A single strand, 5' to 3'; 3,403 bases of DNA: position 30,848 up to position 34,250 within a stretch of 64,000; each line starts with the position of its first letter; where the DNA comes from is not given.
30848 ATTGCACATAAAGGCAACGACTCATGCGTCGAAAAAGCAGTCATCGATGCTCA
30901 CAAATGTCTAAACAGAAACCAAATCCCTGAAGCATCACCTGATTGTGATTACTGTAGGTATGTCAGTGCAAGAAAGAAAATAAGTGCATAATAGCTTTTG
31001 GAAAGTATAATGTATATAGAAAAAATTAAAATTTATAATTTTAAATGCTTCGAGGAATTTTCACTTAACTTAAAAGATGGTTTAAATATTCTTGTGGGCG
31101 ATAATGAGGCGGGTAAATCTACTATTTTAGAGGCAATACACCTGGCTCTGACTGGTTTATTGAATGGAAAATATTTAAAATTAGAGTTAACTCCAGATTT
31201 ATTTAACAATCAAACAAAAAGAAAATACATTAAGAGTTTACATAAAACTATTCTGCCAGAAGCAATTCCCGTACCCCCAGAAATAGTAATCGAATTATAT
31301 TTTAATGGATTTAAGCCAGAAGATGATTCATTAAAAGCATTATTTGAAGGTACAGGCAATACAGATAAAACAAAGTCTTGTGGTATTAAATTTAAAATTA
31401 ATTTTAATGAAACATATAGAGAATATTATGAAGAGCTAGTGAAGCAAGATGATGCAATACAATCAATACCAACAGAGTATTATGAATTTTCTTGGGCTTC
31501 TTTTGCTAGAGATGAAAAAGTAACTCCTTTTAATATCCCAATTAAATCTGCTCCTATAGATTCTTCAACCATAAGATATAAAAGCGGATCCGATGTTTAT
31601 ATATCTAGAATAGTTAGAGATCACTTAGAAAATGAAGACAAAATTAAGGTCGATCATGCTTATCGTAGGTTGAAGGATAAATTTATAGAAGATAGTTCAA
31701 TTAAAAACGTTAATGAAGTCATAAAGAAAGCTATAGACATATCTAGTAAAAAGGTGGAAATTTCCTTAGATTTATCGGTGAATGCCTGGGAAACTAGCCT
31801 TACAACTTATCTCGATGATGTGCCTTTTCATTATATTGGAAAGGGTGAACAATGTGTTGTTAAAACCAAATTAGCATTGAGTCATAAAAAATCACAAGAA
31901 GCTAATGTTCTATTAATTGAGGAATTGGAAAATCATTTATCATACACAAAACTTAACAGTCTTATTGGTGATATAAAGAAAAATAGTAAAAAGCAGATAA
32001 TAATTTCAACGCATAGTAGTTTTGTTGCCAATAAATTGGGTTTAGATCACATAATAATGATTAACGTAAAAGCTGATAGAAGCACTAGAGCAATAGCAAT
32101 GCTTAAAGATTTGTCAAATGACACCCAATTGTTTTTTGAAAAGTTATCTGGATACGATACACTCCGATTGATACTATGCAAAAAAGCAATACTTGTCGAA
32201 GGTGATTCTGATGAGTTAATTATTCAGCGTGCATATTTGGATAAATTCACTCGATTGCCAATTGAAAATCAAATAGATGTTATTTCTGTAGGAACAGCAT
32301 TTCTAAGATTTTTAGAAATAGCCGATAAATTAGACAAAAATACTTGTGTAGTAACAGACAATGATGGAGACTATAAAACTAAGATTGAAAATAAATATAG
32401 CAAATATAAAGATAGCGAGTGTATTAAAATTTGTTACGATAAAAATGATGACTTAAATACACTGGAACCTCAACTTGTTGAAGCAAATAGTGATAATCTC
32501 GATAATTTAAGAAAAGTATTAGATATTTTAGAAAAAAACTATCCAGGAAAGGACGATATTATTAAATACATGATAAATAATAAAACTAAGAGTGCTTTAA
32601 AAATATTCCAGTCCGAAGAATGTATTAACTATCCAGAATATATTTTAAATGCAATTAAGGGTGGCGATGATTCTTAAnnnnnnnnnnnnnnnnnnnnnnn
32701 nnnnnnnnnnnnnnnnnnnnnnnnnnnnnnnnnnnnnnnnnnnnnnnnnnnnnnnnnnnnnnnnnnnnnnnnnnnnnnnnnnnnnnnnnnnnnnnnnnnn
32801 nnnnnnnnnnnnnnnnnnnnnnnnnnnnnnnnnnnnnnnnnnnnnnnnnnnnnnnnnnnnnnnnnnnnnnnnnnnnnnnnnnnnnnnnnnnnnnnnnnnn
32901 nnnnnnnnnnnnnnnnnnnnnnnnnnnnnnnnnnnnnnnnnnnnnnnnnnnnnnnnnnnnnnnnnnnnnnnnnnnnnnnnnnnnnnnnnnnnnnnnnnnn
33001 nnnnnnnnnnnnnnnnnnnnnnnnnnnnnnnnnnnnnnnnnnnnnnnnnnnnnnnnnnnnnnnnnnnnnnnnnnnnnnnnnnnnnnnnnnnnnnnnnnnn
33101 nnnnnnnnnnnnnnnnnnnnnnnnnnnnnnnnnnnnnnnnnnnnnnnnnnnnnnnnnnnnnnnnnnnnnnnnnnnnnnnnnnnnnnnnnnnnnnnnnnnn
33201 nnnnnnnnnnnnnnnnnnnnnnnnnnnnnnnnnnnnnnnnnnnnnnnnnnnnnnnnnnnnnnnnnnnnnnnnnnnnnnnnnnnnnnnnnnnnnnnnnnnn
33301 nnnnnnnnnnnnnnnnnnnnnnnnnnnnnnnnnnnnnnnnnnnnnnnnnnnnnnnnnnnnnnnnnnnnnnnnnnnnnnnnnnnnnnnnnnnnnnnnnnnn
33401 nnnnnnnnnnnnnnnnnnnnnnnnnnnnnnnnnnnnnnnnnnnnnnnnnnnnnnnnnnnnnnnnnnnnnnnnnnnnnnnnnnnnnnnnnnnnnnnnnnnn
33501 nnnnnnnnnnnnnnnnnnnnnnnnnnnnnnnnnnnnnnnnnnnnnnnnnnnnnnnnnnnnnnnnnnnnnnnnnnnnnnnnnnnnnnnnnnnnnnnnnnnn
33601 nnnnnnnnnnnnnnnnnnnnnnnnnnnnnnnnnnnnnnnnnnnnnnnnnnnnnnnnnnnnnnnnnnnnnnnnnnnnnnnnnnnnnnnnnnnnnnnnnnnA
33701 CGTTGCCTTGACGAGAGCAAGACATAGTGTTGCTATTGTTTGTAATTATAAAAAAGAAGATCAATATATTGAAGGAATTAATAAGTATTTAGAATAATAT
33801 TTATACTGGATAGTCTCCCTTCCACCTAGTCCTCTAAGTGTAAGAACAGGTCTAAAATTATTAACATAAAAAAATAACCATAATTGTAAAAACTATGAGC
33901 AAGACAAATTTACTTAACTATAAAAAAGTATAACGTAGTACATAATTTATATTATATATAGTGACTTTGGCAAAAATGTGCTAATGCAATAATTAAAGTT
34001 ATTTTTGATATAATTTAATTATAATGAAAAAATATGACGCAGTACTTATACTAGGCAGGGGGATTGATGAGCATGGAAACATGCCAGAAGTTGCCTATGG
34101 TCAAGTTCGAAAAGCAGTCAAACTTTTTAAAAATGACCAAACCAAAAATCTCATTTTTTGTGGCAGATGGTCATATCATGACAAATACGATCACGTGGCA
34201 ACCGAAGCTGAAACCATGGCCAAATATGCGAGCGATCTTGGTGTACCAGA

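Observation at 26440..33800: AT-rich defense island, likely horizontally acquired, between a strong terminator and ydcF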

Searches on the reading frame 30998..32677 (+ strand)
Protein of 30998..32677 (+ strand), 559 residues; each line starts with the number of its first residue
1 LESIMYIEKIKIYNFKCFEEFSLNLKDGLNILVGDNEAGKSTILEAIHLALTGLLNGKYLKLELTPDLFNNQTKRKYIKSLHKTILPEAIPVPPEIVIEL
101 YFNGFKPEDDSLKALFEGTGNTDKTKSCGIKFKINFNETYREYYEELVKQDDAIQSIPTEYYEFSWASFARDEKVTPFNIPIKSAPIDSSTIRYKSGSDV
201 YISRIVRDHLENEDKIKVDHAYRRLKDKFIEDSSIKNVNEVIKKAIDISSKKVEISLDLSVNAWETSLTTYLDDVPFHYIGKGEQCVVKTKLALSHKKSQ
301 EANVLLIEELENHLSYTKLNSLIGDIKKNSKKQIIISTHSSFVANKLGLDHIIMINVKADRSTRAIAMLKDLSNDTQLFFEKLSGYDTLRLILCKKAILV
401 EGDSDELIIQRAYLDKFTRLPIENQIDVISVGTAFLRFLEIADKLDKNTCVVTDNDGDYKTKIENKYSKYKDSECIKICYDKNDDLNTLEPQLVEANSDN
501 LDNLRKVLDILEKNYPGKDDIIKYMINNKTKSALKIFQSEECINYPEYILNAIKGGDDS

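Call 4: search_protein_families(library=pfam, proteins=[window:30998-32677:+], max_evalue=0.01)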
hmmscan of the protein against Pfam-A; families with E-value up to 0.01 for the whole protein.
window:30998-32677:+ (559 aa): 8 families
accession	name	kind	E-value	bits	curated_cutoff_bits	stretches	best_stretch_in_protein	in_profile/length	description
PF13175.12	AAA_15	-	1.7e-17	64.6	32.1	1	5-344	1-374/374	AAA ATPase domain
PF13476.12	AAA_23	-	2.5e-14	54.8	27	1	9-243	1-177/201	AAA domain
PF02463.25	SMC_N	-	3.6e-14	53.2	40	2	6-75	1-71/220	RecF/RecN/SMC N terminal domain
PF20469.4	OLD-like_TOPRIM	-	6.8e-12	46.2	23.2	1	393-456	2-67/67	Overcoming lysogenization defect protein-like, TOPRIM domain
PF13304.12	AAA_21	-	1.6e-11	45.2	27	2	301-343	259-302/304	AAA domain, putative AbiEii toxin, Type IV TA system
PF13514.12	AAA_27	-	7.8e-07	29.3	22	1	5-51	1-50/206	AAA domain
PF13555.12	AAA_29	-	3.6e-06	27.1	27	1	8-53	2-48/61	P-loop containing region of AAA domain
PF11398.14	DUF2813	-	4.1e-05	23.6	21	1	5-52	1-47/372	Protein of unknown function (DUF2813)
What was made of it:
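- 31010..32677 (+): GajA-type OLD-family ABC ATPase with a TOPRIM nuclease domain. The ATG at 31010 is the likely start; the ORF opens at a TTG at 30998. AAA_15 and OLD-like_TOPRIM domains (call 4).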

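Call 5: search_protein_families(library=padloc, proteins=[window:30998-32677:+], max_evalue=0.01)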
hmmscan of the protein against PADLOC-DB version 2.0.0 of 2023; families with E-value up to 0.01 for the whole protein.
window:30998-32677:+ (559 aa): 112 families (the best 25 are shown)
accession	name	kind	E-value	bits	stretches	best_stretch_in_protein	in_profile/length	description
PDLC00102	GajA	-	5.9e-206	683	1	5-554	1-530/532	AAA ATPase domain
PDLC00098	GajA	-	8.2e-164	544.2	1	5-554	1-532/534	AAA ATPase domain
PDLC00078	GajA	-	1.1e-38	131.4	1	5-539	1-556/580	AAA ATPase domain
PDLC00091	GajA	-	2.3e-30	104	2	5-56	1-53/627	AAA ATPase domain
PDLC00099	GajA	-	2.8e-29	100.6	2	240-479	244-474/626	AAA ATPase domain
PDLC00080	GajA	-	2e-28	97.6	2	225-496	212-468/622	AAA ATPase domain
PDLC00069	GajA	-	1.6e-27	94.2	2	5-155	1-138/687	AAA ATPase domain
PDLC00096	GajA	-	2.1e-27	94.1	2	5-54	1-51/630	AAA ATPase domain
PDLC04168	GajA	-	5.2e-25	86.1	2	235-511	211-478/570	-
PDLC00067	GajA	-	2.1e-24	83.9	2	297-540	300-549/604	AAA ATPase domain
PDLC00071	GajA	-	1.2e-22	78.4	2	5-74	1-68/588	AAA ATPase domain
PDLC00072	GajA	-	1.2e-22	78.2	2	295-470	340-516/709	AAA ATPase domain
PDLC00065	GajA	-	2.4e-22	77.5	2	295-497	327-543/670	AAA ATPase domain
PDLC00070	GajA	-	2.5e-21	74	2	294-481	283-472/596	AAA ATPase domain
PDLC02979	AriA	-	6.4e-21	73.6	1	5-344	1-373/373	-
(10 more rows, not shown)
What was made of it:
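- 31010..32677 (+): PADLOC GajA PDLC00102 683 bits, full length (call 5).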

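Call 6: search_protein_families(library=ncbifam, proteins=[window:30998-32677:+], max_evalue=0.01)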
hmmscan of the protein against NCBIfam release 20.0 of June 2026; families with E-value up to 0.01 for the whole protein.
window:30998-32677:+ (559 aa): 17 families
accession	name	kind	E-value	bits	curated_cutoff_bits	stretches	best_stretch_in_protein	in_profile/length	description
NF047739.1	antiphage_MADS3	equivalog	1.8e-13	50.5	420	2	7-57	2-50/427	methylation-associated defense system AAA family ATPase MAD3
TIGR00611.2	recf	equivalog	2.4e-13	50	172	1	7-53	1-47/339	DNA replication/repair protein RecF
NF041760.1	PtuA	equivalog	2.8e-10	39.7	500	1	5-55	50-100/524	retron Ec78 anti-phage system effector ATPase PtuA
NF003034.1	PRK03918.1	equivalog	5.2e-10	38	700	1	5-51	1-47/878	DNA double-strand break repair ATPase Rad50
NF002572.0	PRK02224.1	equivalog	4.9e-09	35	1087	1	5-53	1-49/888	DNA double-strand break repair ATPase Rad50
NF041035.1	Rad50_Halo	equivalog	5.5e-09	35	1000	1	5-53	1-49/883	DNA double-strand break repair ATPase Rad50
TIGR02169.1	SMC_prok_A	equivalog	2.6e-08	32.1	729.4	1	6-75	1-70/1165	chromosome segregation protein SMC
NF010680.0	PRK14079.1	equivalog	8.7e-08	31.5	386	1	7-57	3-53/349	recombination protein F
NF000169.2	ABCF_Sal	exception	1.1e-07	30.9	725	1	279-360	130-205/542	Sal family ABC-F type ribosomal protection protein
NF038234.1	retron_eff_Eco8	equivalog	1.7e-07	30.2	250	1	5-71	1-66/679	retron Eco8 family effector endonuclease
NF002244.0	PRK01156.1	equivalog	1.9e-07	29.6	847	1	5-52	1-48/895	DNA double-strand break repair ATPase Rad50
NF041034.1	Rad50_Sulf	equivalog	3.2e-07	28.6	1000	1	5-51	1-47/872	DNA double-strand break repair ATPase Rad50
NF000355.4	ribo_prot_ABC_F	equivalog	3.3e-06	26.3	380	1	244-356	84-188/499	ribosomal protection-like ABC-F family protein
NF053563.1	Rkd4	equivalog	7.8e-06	24.3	860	1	6-53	2-49/747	arcadin-4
TIGR00634.1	recN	equivalog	2.6e-05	23.4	407.85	1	7-51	2-46/563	DNA repair protein RecN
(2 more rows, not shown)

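Call 16: find_encoding_contigs(protein=window:30998-32677:+, flank=10000, max_places=10)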
Protein window:30998-32677:+ (559 aa): no gene with exactly this product is on record in the collection.

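Call 57: find_related_loci(query=window:31010-32677:+, collection=viral_contigs, flank=6000)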
Query window:31010-32677:+ (555 aa) in viral_contigs; peptide patterns used: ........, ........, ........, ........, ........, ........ (x = any residue, [..] = any of these).
4 stretches matched a pattern, but none encodes a relative of the query by tblastn (E <= 1e-3).
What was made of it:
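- Tried and rejected: Viral contigs hold no relatives of the GajA-type protein (call 57).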

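Call 72: search_dna_similar(query=window:31010-32677:+, collection=plasmids, mode=protein, max_evalue=1e-20, max_rows=15)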
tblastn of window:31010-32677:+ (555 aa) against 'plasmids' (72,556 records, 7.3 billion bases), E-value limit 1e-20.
Records with a match: 1714; places in all: 1723; records where one place covers at least 80% of the query: 1649.
Best place of each record, by identity: <60% 1714.
By first word of the organism name: Klebsiella 782; Escherichia 661; Enterobacter 78; Salmonella 47; Xanthomonas 29; Serratia 20; Citrobacter 18; Rhizobium 14; Edwardsiella 10; Shigella 8; and 29 more.
By predicted mobility (MOB-suite, as given by PLSDB): conjugative 1099; non-mobilizable 381; mobilizable 234.
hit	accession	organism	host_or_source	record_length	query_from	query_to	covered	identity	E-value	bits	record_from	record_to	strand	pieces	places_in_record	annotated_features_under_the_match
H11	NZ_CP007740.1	Bacillus methanolicus MGA3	soil sample, enrichment culture ...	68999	1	550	99%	54.1%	2e-151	487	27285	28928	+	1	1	AAA family ATPase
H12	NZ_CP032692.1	Rhizobium sp. CCGE532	Phaseolus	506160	1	549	99%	52.6%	3e-154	495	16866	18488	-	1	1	AAA family ATPase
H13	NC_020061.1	Rhizobium tropici CIAT 899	Phaseolus vulgaris root nodule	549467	1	549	99%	52.6%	3e-154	495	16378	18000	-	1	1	AAA family ATPase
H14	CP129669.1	Agrobacterium tumefaciens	Metal working fluids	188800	1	549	99%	52.3%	1e-152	491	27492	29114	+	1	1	AAA family ATPase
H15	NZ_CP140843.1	Rhizobium ruizarguesonis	Trifolium pratense,whole organism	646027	1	549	99%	52.1%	7e-151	486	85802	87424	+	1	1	AAA family ATPase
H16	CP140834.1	Rhizobium ruizarguesonis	Trifolium pratense,whole organism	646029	1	549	99%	52.1%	7e-151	486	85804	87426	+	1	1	none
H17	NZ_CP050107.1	Rhizobium leguminosarum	Trifolium repens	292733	1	549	99%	52.1%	2e-149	481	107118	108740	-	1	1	AAA family ATPase | UvrD-helicase domain-containing protein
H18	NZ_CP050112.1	Rhizobium leguminosarum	Trifolium repens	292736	1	549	99%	52.1%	2e-149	481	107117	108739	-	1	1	AAA family ATPase | UvrD-helicase domain-containing protein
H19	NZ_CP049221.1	Agrobacterium tumefaciens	Clematis,cell culture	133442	1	549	99%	51.8%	1e-148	479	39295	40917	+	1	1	AAA family ATPase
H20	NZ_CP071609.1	Rhizobium binae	lentil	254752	1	549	99%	51.8%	8e-156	500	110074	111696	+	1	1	AAA family ATPase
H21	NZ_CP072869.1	Rhizobium sp. NLR16a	lentil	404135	1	549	99%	51.8%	8e-156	500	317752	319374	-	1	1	AAA family ATPase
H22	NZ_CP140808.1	Rhizobium beringeri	Trifolium pratense,whole organism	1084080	1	549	99%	51.8%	2e-150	484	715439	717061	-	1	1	record has no annotation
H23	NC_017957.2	Tistrella mobilis KA081020-065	-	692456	1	549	99%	51.1%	9e-151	486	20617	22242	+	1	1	AAA family ATPase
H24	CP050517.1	Rhizobium leguminosarum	Trifolium repens,cell culture,root ...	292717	1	549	93%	54.0%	5e-123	511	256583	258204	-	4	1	none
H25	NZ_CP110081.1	Buttiauxella sp. WJP83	Torreya grandis,single cell,soil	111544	1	550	99%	49.2%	2e-138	450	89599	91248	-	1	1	AAA family ATPase | UvrD-helicase domain-containing protein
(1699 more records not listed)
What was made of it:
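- GajA's nearest homologues found are on Bacillus and Rhizobium plasmids at 50-54% identity (call 72).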

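Call 75: get_annotated_region(hit=H11, flank=4000)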
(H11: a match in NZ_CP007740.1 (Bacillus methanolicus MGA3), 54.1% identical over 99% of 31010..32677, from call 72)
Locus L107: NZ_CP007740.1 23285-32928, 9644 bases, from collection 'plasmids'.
description: Bacillus methanolicus MGA3 plasmid pBM69, complete sequence
organism: Bacillus methanolicus MGA3 (NCBI taxid 796606)
taxonomy: Bacteria; Bacillota; Bacilli; Bacillales; Bacillaceae; Bacillus; Bacillus methanolicus; Bacillus methanolicus MGA3
host: -; source: soil sample, enrichment culture methanol as carbon source; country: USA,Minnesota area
typing (MOB-suite, as given by PLSDB): non-mobilizable
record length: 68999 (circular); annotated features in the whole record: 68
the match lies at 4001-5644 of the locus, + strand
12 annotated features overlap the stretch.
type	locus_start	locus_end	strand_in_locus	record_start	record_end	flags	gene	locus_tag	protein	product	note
CDS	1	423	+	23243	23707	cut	-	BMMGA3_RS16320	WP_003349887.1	hypothetical protein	-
CDS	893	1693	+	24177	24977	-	-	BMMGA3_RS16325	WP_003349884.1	ParA family protein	-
CDS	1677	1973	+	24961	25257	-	-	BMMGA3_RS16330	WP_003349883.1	hypothetical protein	-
CDS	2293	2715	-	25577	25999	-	-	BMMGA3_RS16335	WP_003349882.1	hypothetical protein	-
CDS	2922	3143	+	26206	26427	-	-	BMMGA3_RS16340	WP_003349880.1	helix-turn-helix transcriptional regulator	-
CDS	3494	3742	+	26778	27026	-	-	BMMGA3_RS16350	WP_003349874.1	hypothetical protein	-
CDS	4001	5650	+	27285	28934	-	-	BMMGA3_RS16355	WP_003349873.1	AAA family ATPase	-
CDS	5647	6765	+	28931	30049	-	-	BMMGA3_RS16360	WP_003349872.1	UvrD-helicase domain-containing protein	-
CDS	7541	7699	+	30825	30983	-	-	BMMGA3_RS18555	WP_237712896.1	TraM recognition domain-containing protein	-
CDS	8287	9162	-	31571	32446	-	-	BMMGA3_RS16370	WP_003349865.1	DNA adenine methylase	-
CDS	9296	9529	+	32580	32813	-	-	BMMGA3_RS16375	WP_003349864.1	helix-turn-helix transcriptional regulator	-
CDS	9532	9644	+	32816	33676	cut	-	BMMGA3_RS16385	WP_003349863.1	hypothetical protein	-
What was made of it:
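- Closest known: Gabija. Different: The subfamily is the one spread on Rhizobium, Bacillus and enterobacterial plasmids (calls 72, 75).
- The same Gabija subfamily on plasmid pBM69 has no such gene (call 75).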

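Call 85: search_solved_structures(query=window:31010-32677:+, max_evalue=0.00001, show_alignments=1)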
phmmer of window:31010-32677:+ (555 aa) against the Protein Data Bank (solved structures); distinct sequences matched with E-value up to 0.00001: 8.
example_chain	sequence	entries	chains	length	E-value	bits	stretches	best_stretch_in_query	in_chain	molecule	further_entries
6p74_A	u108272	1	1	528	1.2e-07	34.2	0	3-71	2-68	Putative ATP-dependent endonuclease of the OLD family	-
3qkt_A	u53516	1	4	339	1.3e-06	30.6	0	1-56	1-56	DNA double-strand break repair rad50 ATPase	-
4nck_A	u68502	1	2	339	1.8e-06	30.2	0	1-56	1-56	DNA double-strand break repair Rad50 ATPase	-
4nch_A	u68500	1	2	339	1.8e-06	30.2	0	1-56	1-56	DNA double-strand break repair Rad50 ATPase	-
4nci_A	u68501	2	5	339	1.9e-06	30.2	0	1-56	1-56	DNA double-strand break repair Rad50 ATPase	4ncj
8ee4_A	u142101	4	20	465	2.5e-06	29.8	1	1-53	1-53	PtuA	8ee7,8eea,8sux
3qku_A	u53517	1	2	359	2.5e-06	29.8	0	1-56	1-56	DNA double-strand break repair rad50 ATPase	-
9n69_A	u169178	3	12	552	4.5e-06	28.9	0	2-51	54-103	AAA family ATPase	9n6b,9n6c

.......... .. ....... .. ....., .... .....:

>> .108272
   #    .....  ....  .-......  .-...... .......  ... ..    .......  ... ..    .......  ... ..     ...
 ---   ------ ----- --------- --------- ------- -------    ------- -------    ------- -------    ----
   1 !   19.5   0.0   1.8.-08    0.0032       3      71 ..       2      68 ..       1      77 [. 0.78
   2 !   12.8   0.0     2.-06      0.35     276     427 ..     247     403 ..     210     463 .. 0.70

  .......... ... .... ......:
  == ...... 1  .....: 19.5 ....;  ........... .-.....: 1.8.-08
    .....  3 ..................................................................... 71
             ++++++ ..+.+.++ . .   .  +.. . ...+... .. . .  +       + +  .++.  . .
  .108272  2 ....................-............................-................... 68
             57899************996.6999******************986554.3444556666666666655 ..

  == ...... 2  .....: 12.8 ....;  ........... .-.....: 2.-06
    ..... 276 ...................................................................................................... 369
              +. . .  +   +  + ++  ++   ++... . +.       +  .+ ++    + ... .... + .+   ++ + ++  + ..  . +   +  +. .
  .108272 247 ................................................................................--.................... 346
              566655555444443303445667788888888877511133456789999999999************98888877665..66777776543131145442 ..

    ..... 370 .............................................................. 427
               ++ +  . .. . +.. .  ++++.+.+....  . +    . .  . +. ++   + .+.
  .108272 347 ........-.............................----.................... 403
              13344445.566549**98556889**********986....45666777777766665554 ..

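Call 87: search_solved_structures(query=window:31010-32677:+, max_evalue=10)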
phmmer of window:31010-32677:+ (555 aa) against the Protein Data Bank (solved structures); distinct sequences matched with E-value up to 10: 35.
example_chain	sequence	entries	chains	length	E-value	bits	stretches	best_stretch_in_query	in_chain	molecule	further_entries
6p74_A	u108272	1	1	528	1.2e-07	34.2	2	3-71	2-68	Putative ATP-dependent endonuclease of the OLD family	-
3qkt_A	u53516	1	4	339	1.3e-06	30.6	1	1-56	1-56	DNA double-strand break repair rad50 ATPase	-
4nck_A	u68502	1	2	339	1.8e-06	30.2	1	1-56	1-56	DNA double-strand break repair Rad50 ATPase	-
4nch_A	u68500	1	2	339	1.8e-06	30.2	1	1-56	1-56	DNA double-strand break repair Rad50 ATPase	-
4nci_A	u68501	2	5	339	1.9e-06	30.2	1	1-56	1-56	DNA double-strand break repair Rad50 ATPase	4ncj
8ee4_A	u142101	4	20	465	2.5e-06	29.8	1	1-53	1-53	PtuA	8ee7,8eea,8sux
3qku_A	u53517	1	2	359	2.5e-06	29.8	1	1-56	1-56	DNA double-strand break repair rad50 ATPase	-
9n69_A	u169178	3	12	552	4.5e-06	28.9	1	2-51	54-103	AAA family ATPase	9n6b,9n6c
1ii8_A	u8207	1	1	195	1.3e-05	27.3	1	1-57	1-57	Rad50 ABC-ATPase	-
3qkr_A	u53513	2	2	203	1.4e-05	27.3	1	1-57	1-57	DNA double-strand break repair rad50 ATPase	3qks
1us8_A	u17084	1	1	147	0.00012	24.2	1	1-57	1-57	DNA DOUBLE-STRAND BREAK REPAIR RAD50 ATPASE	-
1f2t_A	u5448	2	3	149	0.00012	24.2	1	1-57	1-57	RAD50 ABC-ATPASE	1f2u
9e8z_C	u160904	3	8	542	0.00047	22.3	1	5-51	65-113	Retron Ec83 probable ATPase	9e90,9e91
9o4a_A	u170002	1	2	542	0.0049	18.9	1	5-51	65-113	Retron Ec83 probable ATPase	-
6ha8_V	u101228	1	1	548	0.0088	18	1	273-339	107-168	Nucleotide-binding protein ExpZ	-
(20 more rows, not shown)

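Call 96: search_protein_families(library=pfam, proteins=[L108:1665-1844:+, L108:2091-2246:+], max_evalue=0.001)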
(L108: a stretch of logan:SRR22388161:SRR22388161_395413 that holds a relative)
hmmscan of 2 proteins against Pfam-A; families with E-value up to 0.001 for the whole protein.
L108:1665-1844:+ (59 aa): 1 family
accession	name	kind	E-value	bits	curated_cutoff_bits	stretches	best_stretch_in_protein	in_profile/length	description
PF07411.17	DUF1508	-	5.4e-11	42.6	22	1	11-58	2-48/48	Domain of unknown function (DUF1508)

L108:2091-2246:+ (52 aa): 0 families

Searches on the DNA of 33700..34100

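Call 54: search_rna_families(source=window, start=33700, end=34100, threshold=evalue, max_evalue=10)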
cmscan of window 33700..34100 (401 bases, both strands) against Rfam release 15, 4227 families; matches with E-value up to 10: 2.
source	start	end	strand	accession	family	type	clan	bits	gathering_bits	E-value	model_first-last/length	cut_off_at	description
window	33787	33888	-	RF00473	snosnR54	Gene; snRNA; snoRNA; CD-box;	CL00065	18.3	50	4.7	1-87/87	no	Small nucleolar RNA snR54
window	33871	33898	+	RF01105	SBWMV2_UPD-PKl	Cis-reg;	-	17.1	39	9.2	1-27/27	no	Pseudoknot of upstream pseudoknot domain (UPD) of the 3'UTR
